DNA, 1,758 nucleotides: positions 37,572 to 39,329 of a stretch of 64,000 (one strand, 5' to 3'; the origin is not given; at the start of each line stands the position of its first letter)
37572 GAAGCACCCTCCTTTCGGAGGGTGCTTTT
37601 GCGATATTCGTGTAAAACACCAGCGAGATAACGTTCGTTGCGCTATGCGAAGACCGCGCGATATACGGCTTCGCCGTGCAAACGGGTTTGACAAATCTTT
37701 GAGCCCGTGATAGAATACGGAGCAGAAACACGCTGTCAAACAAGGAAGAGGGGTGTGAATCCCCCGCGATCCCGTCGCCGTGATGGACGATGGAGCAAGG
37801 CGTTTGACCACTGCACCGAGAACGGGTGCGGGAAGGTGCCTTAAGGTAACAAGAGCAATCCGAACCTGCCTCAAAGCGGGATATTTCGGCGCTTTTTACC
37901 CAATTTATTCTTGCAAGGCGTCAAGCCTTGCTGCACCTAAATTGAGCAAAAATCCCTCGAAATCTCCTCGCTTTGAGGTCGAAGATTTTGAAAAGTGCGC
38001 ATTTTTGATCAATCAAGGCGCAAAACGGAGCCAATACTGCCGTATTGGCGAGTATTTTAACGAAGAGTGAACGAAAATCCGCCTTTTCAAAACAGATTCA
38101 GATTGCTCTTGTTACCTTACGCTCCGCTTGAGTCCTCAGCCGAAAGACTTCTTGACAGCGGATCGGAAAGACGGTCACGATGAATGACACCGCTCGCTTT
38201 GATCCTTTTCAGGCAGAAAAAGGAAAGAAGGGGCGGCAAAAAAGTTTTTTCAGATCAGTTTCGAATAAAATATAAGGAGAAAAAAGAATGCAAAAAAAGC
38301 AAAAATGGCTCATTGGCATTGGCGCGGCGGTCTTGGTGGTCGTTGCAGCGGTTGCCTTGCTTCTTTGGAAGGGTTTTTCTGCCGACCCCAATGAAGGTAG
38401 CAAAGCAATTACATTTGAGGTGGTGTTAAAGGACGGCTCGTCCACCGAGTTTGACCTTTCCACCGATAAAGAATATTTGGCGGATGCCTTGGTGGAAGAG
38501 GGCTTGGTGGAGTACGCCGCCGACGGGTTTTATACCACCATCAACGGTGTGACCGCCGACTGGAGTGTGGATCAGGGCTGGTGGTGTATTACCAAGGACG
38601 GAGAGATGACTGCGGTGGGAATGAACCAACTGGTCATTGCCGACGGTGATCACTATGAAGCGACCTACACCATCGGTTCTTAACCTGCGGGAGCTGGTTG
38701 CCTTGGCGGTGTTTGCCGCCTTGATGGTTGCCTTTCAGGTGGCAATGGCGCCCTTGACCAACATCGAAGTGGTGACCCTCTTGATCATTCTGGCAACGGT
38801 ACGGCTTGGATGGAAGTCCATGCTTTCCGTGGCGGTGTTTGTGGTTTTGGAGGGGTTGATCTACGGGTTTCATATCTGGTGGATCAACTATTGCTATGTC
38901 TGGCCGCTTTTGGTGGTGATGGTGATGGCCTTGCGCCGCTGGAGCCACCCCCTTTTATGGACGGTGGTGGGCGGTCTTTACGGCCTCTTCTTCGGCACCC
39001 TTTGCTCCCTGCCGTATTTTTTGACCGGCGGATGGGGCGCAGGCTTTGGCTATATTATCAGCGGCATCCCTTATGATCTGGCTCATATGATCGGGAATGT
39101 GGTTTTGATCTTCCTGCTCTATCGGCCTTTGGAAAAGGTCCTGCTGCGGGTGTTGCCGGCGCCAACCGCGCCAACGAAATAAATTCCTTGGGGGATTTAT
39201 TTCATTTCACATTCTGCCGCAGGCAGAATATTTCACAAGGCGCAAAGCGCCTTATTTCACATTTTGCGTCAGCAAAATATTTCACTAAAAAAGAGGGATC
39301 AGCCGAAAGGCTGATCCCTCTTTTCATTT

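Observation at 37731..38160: Cobalamin riboswitch aptamer split by a 274-bp MITE insertion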

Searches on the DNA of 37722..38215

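Call 21: search_rna_families(source=window, start=37722, end=38215, threshold=evalue, max_evalue=10, show_alignments=4)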
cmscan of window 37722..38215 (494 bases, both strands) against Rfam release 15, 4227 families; matches with E-value up to 10: 3.
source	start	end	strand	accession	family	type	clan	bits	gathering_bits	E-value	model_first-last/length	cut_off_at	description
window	37722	37887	+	RF00174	Cobalamin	Cis-reg; riboswitch;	CL00101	48.3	31.5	4e-11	25-189/189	5'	Cobalamin riboswitch aptamer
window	37838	37934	-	RF01431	snoR135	Gene; snRNA; snoRNA; HACA-box;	-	15.6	45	1.3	1-143/143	no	small nucleolar RNA snoR135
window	37941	38013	+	RF00204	snoR12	Gene; snRNA; snoRNA; CD-box;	-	15.1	39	7.4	1-83/83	no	Small nucleolar RNA R12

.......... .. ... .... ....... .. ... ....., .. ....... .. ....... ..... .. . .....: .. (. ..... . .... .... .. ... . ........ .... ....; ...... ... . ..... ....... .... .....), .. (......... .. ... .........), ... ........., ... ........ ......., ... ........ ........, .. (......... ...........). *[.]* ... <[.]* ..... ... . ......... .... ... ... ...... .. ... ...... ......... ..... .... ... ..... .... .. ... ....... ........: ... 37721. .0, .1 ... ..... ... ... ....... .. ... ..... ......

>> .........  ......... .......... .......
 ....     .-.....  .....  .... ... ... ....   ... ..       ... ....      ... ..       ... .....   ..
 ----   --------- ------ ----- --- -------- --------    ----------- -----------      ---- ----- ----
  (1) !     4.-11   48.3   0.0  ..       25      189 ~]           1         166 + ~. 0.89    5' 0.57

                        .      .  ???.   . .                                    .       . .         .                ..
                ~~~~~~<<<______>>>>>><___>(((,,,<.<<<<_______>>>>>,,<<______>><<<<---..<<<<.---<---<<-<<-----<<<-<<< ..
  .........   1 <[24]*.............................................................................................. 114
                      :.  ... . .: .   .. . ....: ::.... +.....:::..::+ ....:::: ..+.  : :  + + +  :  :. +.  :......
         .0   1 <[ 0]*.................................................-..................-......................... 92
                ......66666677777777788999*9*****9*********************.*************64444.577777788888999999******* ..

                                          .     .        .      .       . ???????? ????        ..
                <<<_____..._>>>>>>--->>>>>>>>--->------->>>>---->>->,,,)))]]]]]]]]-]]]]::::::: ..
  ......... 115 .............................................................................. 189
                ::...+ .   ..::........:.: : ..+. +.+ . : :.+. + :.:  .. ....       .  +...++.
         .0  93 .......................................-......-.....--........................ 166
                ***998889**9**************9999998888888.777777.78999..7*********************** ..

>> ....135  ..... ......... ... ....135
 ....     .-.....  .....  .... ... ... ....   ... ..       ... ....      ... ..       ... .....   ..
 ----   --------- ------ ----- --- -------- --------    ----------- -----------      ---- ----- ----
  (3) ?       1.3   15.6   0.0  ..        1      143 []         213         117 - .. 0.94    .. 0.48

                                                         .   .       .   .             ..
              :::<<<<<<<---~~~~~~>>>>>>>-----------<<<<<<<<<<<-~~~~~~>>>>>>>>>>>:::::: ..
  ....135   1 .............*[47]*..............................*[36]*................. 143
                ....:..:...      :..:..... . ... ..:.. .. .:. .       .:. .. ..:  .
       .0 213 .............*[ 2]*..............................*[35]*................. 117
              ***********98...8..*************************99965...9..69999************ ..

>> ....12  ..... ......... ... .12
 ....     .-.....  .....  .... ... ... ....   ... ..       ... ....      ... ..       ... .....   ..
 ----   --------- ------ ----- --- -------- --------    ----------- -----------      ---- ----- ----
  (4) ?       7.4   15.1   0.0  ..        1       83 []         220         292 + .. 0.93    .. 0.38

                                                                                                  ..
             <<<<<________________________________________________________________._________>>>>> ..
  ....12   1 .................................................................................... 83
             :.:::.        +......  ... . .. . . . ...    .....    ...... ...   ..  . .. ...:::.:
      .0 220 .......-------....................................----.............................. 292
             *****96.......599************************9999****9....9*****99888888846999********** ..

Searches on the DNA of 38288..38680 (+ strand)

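Call 68: search_rna_families(sources=[L047, L048, L050, L052, L053, L034], threshold=gathering, show_alignments=2)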
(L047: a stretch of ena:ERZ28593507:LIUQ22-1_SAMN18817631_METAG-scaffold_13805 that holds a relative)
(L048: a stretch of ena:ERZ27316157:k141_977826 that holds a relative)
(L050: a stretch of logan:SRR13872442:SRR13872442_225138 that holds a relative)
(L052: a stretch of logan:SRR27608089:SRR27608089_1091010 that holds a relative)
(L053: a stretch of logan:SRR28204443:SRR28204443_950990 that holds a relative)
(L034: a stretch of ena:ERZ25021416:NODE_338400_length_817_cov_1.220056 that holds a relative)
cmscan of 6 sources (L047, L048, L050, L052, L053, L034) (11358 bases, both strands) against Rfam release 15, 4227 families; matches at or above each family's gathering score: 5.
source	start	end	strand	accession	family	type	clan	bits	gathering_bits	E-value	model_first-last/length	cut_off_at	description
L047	1183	1383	+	RF00174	Cobalamin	Cis-reg; riboswitch;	CL00101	58.3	31.5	1.3e-12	1-189/189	no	Cobalamin riboswitch aptamer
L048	1183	1383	+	RF00174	Cobalamin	Cis-reg; riboswitch;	CL00101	58.3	31.5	1.3e-12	1-189/189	no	Cobalamin riboswitch aptamer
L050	160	358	+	RF00174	Cobalamin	Cis-reg; riboswitch;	CL00101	56.7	31.5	3.7e-12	1-189/189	no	Cobalamin riboswitch aptamer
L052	160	360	+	RF00174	Cobalamin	Cis-reg; riboswitch;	CL00101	55.8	31.5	6.6e-12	1-189/189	no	Cobalamin riboswitch aptamer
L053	160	360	+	RF00174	Cobalamin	Cis-reg; riboswitch;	CL00101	53.9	31.5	2.3e-11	1-189/189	no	Cobalamin riboswitch aptamer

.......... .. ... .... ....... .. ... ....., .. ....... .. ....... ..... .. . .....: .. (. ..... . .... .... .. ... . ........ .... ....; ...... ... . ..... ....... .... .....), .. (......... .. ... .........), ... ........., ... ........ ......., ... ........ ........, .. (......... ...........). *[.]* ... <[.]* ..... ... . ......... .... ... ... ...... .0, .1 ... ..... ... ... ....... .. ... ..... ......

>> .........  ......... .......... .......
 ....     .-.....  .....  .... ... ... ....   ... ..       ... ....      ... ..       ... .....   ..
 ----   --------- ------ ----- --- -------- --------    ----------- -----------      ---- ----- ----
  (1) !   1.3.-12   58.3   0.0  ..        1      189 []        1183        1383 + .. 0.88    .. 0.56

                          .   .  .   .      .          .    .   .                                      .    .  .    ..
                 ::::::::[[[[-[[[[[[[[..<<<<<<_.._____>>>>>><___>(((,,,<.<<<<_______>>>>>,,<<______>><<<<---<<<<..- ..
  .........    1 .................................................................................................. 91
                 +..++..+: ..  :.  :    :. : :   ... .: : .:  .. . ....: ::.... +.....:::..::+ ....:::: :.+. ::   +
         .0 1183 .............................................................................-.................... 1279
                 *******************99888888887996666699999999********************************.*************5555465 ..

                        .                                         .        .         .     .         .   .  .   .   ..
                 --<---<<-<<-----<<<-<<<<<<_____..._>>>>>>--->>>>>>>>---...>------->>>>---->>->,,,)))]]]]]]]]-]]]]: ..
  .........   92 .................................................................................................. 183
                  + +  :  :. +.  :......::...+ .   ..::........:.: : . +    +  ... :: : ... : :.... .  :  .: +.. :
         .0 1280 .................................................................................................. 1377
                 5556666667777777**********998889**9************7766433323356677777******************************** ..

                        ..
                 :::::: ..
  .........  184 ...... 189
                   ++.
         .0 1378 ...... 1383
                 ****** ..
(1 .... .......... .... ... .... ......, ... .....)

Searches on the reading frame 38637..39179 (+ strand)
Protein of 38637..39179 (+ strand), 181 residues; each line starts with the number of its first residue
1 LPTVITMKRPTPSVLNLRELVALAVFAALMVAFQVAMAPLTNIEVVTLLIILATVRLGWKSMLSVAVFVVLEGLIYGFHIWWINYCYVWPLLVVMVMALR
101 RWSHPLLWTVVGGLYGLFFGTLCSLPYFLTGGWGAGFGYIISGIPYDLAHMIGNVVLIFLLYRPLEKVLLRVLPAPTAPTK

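Call 17: search_protein_families(library=pfam, proteins=[window:38637-39179:+])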
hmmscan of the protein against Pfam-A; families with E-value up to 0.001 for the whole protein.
window:38637-39179:+ (181 aa): 0 families

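Call 27: search_protein_families(library=ncbifam, proteins=[window:38637-39179:+], max_evalue=0.1)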
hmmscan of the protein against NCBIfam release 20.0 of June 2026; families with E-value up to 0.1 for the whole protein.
window:38637-39179:+ (181 aa): 1 family
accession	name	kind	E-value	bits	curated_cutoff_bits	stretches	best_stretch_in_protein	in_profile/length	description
TIGR03965.1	mycofact_glyco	equivalog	0.083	11.7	280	0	19-111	320-414/467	mycofactocin biosynthesis glycosyltransferase MftF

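Call 31: search_solved_structures(query=window:38655-39179:+, max_evalue=10, show_alignments=1)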
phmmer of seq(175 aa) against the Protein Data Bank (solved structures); distinct sequences matched with E-value up to 10: 1.
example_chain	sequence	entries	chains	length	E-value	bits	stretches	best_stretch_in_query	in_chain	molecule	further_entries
6fnp_A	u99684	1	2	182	1.2e-12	51.6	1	10-160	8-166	Membrane protein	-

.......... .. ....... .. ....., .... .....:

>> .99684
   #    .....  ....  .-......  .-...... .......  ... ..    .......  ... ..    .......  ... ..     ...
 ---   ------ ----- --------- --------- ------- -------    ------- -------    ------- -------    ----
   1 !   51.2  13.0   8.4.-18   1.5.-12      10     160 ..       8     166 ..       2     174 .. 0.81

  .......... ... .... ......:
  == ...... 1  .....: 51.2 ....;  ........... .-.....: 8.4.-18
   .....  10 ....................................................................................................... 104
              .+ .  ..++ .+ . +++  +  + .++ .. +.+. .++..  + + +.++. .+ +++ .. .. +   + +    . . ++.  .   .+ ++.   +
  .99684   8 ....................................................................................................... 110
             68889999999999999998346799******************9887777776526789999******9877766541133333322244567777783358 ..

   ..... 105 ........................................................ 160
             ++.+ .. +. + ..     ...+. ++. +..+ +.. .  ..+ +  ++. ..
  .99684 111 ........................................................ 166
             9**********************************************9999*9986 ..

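Call 61: find_encoding_contigs(protein=window:38655-39179:+, flank=2500, max_places=10)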
Protein window:38655-39179:+ (175 aa): no gene with exactly this product is on record in the collection.

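Call 62: find_encoding_contigs(protein=window:38637-39179:+, flank=2500, max_places=10)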
Protein window:38637-39179:+ (181 aa): no gene with exactly this product is on record in the collection.
